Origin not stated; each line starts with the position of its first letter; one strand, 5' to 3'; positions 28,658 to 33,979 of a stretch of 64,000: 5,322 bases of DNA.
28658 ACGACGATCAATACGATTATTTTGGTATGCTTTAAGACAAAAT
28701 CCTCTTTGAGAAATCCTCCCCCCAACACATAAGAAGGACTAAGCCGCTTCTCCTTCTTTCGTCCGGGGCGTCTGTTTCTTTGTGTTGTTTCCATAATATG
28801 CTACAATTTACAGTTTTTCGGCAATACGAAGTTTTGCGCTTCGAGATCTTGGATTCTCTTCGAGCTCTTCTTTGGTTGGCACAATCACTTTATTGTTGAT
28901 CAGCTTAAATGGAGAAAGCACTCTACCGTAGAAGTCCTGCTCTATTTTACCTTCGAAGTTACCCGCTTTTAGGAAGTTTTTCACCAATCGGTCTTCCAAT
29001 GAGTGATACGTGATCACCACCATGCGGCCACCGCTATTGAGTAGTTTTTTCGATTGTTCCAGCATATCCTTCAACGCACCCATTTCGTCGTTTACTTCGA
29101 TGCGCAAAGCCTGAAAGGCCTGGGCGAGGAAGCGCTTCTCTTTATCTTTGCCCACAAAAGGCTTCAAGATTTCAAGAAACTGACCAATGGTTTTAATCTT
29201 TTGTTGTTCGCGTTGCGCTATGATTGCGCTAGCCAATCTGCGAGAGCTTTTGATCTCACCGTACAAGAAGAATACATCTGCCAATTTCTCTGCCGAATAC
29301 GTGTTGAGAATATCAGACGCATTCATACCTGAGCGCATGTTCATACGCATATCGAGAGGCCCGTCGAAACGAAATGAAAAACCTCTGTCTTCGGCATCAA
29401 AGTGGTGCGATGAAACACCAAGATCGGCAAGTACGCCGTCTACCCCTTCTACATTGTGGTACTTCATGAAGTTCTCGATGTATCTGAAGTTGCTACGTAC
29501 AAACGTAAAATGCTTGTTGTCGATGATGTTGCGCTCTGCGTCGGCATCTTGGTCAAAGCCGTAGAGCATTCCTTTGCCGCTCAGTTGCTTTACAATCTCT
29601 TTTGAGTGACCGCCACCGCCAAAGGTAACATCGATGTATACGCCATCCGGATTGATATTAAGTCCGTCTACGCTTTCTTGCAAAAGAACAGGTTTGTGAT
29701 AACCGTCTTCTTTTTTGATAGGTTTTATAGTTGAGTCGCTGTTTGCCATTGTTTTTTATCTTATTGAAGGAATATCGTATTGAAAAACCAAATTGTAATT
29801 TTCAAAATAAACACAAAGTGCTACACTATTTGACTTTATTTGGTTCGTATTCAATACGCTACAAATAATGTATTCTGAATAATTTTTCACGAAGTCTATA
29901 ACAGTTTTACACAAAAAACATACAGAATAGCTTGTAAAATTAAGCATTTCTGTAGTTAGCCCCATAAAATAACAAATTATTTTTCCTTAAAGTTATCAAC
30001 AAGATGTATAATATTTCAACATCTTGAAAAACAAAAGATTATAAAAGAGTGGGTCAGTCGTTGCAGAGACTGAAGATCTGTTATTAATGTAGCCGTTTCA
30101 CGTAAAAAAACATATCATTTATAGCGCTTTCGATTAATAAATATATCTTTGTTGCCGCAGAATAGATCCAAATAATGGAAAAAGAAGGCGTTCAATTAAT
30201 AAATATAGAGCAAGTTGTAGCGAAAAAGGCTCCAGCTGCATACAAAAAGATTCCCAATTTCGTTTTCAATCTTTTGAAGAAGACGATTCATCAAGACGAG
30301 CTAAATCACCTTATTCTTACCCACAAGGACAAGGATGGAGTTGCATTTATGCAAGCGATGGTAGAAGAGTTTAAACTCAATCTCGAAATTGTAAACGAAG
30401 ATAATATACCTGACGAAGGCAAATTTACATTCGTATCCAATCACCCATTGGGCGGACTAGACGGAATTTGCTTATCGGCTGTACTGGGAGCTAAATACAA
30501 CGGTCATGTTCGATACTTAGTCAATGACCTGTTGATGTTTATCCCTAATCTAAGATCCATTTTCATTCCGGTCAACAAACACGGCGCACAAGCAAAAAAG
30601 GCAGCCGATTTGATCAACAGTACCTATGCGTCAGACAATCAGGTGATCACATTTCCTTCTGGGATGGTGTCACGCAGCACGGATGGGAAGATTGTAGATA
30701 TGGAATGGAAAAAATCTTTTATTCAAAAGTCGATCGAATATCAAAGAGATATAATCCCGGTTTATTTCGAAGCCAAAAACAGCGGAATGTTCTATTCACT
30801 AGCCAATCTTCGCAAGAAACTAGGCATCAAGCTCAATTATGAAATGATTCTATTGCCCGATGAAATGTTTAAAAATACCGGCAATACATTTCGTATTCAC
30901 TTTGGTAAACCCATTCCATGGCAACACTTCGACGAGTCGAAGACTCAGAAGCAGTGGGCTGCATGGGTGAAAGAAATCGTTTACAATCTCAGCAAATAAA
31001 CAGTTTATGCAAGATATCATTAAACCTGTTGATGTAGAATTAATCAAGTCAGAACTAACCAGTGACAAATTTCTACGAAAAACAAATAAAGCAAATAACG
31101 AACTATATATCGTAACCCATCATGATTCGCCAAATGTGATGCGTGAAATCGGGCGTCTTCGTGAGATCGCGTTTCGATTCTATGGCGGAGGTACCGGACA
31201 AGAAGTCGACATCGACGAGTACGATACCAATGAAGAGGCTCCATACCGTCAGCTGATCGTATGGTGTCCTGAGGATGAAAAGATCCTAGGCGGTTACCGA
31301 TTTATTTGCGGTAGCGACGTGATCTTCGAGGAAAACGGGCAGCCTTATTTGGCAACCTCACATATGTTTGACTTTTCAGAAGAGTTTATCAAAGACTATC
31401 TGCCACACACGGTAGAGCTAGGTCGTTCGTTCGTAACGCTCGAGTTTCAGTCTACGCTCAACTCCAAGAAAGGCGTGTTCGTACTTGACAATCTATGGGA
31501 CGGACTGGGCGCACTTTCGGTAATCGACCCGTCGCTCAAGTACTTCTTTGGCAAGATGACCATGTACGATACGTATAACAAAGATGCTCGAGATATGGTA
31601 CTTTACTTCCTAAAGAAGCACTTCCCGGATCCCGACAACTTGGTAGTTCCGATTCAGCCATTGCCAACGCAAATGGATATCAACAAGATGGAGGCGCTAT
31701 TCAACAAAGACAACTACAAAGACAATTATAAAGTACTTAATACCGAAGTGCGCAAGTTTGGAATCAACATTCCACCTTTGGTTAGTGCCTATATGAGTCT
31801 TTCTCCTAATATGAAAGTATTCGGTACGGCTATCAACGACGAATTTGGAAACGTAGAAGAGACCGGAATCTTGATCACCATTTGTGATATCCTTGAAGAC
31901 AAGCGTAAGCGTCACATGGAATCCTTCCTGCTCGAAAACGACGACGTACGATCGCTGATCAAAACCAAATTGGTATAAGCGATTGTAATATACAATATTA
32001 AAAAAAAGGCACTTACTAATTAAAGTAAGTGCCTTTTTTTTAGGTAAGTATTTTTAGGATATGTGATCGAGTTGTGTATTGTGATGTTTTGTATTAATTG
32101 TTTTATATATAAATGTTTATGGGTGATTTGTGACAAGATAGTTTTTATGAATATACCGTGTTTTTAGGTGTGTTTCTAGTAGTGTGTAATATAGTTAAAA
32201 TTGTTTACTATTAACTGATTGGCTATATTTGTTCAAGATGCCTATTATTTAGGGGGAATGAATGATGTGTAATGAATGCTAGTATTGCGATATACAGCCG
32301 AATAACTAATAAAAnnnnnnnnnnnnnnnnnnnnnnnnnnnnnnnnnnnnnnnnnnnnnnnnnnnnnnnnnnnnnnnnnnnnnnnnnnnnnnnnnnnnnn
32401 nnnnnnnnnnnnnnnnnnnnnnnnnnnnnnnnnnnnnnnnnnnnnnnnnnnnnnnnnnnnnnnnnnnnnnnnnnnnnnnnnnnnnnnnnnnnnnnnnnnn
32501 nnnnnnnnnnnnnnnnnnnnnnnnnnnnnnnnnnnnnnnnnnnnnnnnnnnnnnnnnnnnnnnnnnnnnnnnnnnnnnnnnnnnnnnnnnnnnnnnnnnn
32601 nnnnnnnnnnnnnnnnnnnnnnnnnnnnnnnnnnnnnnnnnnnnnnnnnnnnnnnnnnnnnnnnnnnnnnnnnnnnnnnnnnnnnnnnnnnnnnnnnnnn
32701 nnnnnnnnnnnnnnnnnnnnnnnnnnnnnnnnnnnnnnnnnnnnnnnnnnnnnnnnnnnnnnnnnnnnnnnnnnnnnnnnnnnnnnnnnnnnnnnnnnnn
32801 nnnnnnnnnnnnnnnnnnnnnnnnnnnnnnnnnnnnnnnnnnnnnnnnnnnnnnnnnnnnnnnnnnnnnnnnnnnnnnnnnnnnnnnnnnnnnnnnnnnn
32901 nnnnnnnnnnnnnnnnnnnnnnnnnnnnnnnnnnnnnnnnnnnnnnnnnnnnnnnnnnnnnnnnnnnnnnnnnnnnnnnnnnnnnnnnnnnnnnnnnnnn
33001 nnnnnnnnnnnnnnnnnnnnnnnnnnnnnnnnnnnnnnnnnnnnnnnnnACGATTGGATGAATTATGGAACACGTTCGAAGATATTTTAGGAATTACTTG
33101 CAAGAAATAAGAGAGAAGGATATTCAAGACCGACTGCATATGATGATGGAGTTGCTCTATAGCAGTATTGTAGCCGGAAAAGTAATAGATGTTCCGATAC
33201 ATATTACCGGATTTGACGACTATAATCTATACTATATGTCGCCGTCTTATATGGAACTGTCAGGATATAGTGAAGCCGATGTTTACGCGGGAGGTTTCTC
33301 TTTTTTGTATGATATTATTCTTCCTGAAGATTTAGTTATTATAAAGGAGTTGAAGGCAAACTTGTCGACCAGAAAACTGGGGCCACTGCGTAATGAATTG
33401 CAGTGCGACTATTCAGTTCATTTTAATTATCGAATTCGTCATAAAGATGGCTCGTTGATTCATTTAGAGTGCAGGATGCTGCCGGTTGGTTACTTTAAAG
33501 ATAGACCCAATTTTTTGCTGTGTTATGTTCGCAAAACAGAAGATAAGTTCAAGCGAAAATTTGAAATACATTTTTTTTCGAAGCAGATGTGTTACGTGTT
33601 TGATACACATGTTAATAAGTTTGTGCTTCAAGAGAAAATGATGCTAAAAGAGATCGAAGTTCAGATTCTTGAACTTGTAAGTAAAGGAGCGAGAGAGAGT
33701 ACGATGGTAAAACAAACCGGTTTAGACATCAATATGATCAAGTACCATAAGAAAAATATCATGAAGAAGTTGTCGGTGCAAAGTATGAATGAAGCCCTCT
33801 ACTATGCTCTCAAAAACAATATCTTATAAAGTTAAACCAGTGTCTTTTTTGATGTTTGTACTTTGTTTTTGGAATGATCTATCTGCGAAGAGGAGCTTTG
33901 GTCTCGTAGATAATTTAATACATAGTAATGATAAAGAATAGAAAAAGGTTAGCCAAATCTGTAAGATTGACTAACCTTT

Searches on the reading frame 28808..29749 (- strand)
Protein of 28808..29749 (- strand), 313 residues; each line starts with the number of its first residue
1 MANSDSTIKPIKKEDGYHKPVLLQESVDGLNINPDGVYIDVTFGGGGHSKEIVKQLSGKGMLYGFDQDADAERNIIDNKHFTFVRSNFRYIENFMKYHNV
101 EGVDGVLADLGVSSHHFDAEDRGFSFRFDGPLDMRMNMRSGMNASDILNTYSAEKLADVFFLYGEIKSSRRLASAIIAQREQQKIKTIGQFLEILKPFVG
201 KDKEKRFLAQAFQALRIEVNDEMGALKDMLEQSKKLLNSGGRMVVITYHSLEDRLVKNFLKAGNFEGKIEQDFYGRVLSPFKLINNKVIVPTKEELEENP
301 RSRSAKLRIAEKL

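Call 87: search_protein_families(library=pfam, proteins=[window:28808-29749:-], max_evalue=0.00001)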
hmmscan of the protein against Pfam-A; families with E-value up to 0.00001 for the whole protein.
window:28808-29749:- (313 aa): 2 families
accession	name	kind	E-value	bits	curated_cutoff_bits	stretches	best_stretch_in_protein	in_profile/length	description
PF01795.25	Methyltransf_5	-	3e-97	326.3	27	1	17-312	3-308/309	MraW methylase family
PF01728.25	FtsJ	-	4.3e-06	27.2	24.1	0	24-114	10-105/181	FtsJ-like methyltransferase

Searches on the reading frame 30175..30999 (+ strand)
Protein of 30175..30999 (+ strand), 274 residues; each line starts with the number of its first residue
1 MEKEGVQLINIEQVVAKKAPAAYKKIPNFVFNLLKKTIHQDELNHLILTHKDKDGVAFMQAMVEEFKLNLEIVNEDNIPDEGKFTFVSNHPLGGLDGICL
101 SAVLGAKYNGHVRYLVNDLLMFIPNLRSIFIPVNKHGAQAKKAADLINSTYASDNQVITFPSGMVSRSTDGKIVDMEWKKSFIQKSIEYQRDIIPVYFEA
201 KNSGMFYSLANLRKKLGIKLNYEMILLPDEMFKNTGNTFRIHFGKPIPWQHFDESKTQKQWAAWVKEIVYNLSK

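Call 12: search_protein_families(library=pfam, proteins=[window:30175-30999:+], max_evalue=0.0001)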
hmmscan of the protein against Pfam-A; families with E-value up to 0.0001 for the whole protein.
window:30175-30999:+ (274 aa): 2 families
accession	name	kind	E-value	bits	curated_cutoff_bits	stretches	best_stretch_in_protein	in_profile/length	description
PF19576.4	Acyltransf_2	-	1.9e-66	224.2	27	1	14-271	2-258/266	Acyltransferase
PF01553.26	Acyltransferase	-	1.3e-10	41.7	23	1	70-198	2-131/132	Acyltransferase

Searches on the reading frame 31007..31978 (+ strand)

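Call 12: search_protein_families(library=pfam, proteins=[window:31007-31978:+], max_evalue=0.0001)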
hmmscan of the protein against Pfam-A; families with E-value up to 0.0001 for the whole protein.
window:31007-31978:+ (323 aa): 1 family
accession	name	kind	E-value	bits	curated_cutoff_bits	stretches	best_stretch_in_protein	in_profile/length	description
PF13444.12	Acetyltransf_5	-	1.2e-09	39.2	22.4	1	51-149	1-93/102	Acetyltransferase (GNAT) domain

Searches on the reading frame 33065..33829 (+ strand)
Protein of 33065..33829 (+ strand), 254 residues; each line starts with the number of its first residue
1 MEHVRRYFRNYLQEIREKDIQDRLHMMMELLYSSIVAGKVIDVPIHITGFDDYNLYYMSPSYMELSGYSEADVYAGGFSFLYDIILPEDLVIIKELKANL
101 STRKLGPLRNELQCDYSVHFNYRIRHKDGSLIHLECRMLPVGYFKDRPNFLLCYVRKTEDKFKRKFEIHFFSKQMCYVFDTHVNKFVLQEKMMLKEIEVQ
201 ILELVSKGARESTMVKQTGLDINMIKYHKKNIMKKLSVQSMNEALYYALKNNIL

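Call 12: search_protein_families(library=pfam, proteins=[window:33065-33829:+], max_evalue=0.0001)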
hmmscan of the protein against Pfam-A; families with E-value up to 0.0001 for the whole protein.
window:33065-33829:+ (254 aa): 2 families
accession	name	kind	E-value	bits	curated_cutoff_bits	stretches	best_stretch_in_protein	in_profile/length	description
PF08447.18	PAS_3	-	1.4e-08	35.4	25.6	1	57-142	3-76/89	PAS fold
PF00196.25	GerE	-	6.3e-05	23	23.5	0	198-247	7-56/57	Bacterial regulatory proteins, luxR family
